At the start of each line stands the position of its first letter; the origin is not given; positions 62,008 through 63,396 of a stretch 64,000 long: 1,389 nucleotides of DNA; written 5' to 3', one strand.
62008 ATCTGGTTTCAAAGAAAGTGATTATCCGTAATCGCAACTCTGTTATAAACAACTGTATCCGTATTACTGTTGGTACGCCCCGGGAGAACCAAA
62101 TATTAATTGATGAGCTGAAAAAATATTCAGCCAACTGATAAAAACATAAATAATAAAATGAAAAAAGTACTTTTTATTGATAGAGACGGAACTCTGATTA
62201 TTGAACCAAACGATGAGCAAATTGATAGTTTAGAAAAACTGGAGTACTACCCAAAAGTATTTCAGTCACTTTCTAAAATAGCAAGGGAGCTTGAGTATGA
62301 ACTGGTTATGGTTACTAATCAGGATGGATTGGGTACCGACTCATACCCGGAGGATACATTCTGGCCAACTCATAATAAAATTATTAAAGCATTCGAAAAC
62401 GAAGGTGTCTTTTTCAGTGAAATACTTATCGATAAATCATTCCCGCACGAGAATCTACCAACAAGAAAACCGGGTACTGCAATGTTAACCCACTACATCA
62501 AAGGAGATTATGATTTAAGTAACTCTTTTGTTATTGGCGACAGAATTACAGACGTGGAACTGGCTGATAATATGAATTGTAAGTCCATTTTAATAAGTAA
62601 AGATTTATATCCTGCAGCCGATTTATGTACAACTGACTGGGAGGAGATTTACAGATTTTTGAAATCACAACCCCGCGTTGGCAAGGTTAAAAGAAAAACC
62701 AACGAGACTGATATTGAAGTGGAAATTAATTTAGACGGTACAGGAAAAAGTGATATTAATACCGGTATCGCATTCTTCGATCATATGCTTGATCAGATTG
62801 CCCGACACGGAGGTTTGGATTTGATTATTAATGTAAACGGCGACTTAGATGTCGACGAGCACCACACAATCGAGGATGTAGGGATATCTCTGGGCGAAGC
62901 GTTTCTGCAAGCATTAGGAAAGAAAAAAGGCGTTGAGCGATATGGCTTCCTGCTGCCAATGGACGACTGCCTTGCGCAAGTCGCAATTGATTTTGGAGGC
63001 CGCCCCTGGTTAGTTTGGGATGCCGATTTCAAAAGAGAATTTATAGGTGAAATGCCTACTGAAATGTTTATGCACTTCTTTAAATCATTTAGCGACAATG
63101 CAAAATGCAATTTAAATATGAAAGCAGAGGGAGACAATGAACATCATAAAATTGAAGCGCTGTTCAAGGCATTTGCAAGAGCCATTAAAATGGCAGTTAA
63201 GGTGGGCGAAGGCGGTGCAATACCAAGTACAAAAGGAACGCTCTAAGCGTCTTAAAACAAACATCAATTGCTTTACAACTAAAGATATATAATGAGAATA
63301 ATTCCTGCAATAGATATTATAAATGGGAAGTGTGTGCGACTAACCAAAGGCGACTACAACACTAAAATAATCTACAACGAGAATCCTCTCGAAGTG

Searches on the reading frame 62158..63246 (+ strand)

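Call 56: search_protein_families(library=pfam, proteins=[window:62158-63246:+], max_evalue=0.00001)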
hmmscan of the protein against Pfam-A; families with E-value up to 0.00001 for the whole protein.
window:62158-63246:+ (362 aa): 2 families
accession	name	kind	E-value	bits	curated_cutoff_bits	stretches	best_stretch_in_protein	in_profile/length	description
PF00475.24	IGPD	-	2.9e-62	209.5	27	1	202-343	1-144/144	Imidazoleglycerol-phosphate dehydratase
PF13242.12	Hydrolase_like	-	1.3e-07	31.8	22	1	103-156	3-58/75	HAD-hyrolase-like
